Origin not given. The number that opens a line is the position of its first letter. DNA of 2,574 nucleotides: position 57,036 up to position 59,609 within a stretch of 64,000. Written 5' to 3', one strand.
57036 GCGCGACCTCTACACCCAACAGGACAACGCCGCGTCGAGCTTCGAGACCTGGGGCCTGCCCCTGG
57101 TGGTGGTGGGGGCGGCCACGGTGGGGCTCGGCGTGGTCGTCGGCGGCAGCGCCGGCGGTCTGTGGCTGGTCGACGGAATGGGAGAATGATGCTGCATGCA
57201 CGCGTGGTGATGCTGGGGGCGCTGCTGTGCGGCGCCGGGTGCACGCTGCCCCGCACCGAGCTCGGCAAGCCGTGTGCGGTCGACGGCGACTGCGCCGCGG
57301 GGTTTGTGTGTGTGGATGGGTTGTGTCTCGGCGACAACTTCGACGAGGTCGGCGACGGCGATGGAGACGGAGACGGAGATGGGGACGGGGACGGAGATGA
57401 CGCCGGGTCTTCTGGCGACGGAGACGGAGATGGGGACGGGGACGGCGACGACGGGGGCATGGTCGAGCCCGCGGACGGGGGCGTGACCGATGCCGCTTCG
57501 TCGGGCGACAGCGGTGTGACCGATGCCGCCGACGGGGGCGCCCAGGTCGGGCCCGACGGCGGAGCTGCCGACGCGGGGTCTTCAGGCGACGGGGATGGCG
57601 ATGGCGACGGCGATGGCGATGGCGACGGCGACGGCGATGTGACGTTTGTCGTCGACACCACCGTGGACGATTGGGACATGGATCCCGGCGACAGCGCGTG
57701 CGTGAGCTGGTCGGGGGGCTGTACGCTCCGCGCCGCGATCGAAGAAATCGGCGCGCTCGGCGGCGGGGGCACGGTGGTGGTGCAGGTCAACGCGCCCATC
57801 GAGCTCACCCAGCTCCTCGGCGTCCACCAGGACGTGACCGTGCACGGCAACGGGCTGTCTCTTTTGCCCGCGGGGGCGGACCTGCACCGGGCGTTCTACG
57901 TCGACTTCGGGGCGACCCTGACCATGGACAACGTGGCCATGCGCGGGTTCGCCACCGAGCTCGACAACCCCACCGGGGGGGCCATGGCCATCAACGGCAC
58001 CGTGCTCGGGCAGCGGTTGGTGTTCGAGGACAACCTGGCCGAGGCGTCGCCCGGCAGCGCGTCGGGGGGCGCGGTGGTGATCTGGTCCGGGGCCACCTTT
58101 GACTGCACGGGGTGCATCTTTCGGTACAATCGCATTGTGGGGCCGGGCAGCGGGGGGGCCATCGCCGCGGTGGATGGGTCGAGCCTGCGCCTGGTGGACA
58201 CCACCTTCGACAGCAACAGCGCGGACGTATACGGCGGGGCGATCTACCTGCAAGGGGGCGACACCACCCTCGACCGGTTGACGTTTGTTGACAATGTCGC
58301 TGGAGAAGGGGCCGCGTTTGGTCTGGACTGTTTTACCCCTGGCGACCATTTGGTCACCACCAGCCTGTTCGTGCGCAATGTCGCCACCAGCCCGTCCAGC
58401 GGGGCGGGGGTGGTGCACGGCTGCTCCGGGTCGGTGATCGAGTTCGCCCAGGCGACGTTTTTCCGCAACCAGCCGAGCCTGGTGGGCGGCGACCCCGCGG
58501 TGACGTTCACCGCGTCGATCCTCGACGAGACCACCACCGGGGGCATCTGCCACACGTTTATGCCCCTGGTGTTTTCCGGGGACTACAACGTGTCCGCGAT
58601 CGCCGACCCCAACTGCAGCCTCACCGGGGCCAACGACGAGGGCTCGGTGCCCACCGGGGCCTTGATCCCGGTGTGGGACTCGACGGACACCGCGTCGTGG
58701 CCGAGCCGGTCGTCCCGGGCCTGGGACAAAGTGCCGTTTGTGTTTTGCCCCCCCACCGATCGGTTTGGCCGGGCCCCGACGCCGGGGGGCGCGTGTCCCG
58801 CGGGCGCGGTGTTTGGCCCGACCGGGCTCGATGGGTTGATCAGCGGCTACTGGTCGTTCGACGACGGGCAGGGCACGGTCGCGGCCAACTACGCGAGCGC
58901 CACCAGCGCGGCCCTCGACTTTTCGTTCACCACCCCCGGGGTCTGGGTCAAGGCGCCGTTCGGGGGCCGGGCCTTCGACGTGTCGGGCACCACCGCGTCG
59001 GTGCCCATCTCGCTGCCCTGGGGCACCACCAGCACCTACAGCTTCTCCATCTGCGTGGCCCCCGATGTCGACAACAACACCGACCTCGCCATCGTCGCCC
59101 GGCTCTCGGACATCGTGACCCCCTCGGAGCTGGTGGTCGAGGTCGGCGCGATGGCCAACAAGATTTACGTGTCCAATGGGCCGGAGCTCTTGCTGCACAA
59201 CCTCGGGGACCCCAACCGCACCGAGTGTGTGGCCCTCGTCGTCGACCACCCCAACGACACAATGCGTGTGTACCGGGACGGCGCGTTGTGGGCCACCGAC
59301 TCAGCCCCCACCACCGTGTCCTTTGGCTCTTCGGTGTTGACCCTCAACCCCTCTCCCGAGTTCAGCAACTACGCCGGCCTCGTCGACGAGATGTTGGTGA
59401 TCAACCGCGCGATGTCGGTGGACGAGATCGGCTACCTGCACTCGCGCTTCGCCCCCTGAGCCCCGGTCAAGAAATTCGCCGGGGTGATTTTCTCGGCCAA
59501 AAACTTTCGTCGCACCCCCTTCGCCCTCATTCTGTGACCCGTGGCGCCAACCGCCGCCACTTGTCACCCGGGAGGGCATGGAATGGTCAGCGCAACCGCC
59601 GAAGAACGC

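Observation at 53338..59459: A two-gene module (small TPR-like membrane protein + giant Cys-knot/(GD)n/beta-helix/LamG lipoprotein) present three times, two copies as an inverted duplication with overlapping start codons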

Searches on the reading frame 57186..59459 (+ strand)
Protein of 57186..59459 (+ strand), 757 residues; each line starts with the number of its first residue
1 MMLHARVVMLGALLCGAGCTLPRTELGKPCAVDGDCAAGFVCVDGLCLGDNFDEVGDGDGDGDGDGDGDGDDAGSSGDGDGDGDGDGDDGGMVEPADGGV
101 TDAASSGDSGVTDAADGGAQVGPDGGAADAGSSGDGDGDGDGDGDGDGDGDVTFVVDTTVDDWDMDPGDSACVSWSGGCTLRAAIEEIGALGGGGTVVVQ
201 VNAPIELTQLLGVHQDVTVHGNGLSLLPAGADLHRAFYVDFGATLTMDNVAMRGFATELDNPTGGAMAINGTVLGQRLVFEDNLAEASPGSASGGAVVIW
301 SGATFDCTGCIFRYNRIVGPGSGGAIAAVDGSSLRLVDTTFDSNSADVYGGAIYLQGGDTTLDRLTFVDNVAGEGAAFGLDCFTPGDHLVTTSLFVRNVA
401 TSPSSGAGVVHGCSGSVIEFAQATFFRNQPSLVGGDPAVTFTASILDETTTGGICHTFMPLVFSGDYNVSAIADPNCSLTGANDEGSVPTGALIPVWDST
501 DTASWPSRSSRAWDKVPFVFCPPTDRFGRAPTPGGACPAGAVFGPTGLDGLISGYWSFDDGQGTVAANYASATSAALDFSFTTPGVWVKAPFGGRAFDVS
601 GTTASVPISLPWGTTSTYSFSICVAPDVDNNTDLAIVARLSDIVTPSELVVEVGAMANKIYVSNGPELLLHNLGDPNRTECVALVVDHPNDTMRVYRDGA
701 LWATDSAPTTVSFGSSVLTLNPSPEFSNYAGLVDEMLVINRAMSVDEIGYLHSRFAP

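Call 9: search_protein_families(library=pfam, proteins=[window:57186-59459:+], max_evalue=0.1)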
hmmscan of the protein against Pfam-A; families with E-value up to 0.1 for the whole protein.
window:57186-59459:+ (757 aa): 3 families
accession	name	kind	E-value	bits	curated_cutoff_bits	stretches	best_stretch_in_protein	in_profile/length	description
PF13385.13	Laminin_G_3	-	5.1e-07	30.4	27.6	1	613-748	14-150/151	Concanavalin A-like lectin/glucanases superfamily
PF02415.23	Chlam_PMP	-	2.3e-05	24.6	20.6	1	338-355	1-18/19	Chlamydia polymorphic membrane protein (Chlamydia_PMP) repeat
PF13229.12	Beta_helix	-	0.00067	19.8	25.9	1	263-418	23-153/158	Right handed beta helix region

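Call 10: search_protein_families(library=ncbifam, proteins=[window:57186-59459:+], max_evalue=0.1)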
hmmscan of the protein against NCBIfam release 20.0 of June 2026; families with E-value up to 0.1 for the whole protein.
window:57186-59459:+ (757 aa): 2 families
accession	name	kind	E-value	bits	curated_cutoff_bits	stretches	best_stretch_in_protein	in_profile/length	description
TIGR04214.1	CSLREA_Nterm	domain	1.7e-06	27.8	25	1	154-187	1-25/27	CSLREA domain-containing protein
TIGR01376.1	POMP_repeat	repeat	3.6e-05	23.4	15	1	339-354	5-20/28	polymorphic outer membrane protein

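Call 92: search_protein_families(library=padloc, proteins=[window:57186-59459:+], max_evalue=0.01)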
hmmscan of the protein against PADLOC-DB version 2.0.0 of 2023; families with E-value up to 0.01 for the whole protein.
window:57186-59459:+ (757 aa): 0 families

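Call 104: predict_structure(alignment_id=A10)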
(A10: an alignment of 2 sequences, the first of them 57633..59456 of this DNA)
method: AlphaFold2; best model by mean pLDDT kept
length: 608 residues; sequences in the alignment: 2
mean_pLDDT: 46.3   pTM: 0.47
mean pLDDT of the five models: 46.3, 45.8, 45.3, 43.5, 43.4
residues with pLDDT >= 90: 1; 70-90: 105; 50-70: 107; < 50: 395
segments of 3 or more residues with pLDDT < 50: 1-30, 39-47, 53-57, 59-67, 71-74, 78-83, 283-608
pLDDT, mean of each block of 10 residues (from residue 1): 42 38 40 52 47 47 48 47 53 68 64 62 76 74 70 83 82 79 82 81 77 75 75 67 62 56 61 54 46 37 36 30 33 28 23 24 24 32 31 24 24 25 27 28 28 36 37 39 40 38 35 31 39 42 39 29 32 31 26 31 33
secondary structure, 60 per line:
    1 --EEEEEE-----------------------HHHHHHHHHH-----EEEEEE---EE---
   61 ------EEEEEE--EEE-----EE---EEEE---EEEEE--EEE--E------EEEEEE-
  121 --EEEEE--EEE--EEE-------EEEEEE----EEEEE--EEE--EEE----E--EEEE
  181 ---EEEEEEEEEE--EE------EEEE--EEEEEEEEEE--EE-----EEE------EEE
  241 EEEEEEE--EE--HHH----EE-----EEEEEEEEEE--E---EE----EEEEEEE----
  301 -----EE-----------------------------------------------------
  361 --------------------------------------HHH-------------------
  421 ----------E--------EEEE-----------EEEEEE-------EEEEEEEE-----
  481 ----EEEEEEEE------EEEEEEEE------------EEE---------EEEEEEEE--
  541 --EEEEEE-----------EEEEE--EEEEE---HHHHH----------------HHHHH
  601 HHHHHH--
elements in order: E3-8 H32-41 E47-52 E67-72 E75-77 E88-91 E95-99 E102-104 E114-119 E123-127 E130-132 E135-137 E145-150 E155-159 E162-164 E167-169 E177-180 E184-193 E204-207 E210-219 E229-231 E238-247 E268-277 E290-296 E440-443 E455-460 E468-475 E485-492 E499-506 E519-521 E531-538 E543-548 E560-564 E567-571 H575-579 H596-606
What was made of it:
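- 57186..59459 (+): Large lipoprotein L3. It has a lipobox (CGAGC), a 4-Cys knot at 57273-57326, (GD)n blocks within 57351-57638, a CSLREA N-terminal motif, a PMP-repeat beta-helix and a C-terminal Laminin_G_3 domain. The AF2 model is poor overall (pLDDT 46), with periodic beta strands at residues ~90-280 only (call 104).
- Tried and rejected: It is unusable apart from periodic beta strands at residues ~90-280, and no fold search was run on it (call 104).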

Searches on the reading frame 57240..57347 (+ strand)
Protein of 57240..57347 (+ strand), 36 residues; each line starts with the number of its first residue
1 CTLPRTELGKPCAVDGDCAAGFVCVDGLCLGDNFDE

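Call 81: search_protein_families(library=pfam, proteins=[window:57240-57347:+], max_evalue=1)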
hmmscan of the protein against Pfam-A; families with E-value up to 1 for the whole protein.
seq(36 aa): 9 families
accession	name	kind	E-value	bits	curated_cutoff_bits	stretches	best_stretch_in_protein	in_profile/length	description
PF01683.23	EB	-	0.0021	18.6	24.3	1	4-29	14-39/52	EB module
PF23416.1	DUF7107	-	0.0052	17.5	24.6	1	7-30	24-47/48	Domain of unknown function (DUF7107)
PF04706.18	Dickkopf_N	-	0.01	16.6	25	1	7-29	28-50/51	Dickkopf N-terminal cysteine-rich region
PF00299.24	Squash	-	0.028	14.9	22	1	10-29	8-28/29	Squash family serine protease inhibitor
PF01666.22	DX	-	0.084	13.8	25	1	8-26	46-64/76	DX module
PF04942.19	CC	-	0.087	13.4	20.6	1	13-29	14-31/34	CC domain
PF01639.22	v110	-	0.12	12.7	25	1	4-31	25-52/104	Viral family 110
PF21481.3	DIKK1-2-4_C-subdom1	-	0.5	11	27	0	9-24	2-17/30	Dickkopf-related protein 1/2/4, C-terminal subdomain 1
PF18720.7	EGF_Tenascin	-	0.81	10.3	25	0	18-32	6-20/29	Tenascin EGF domain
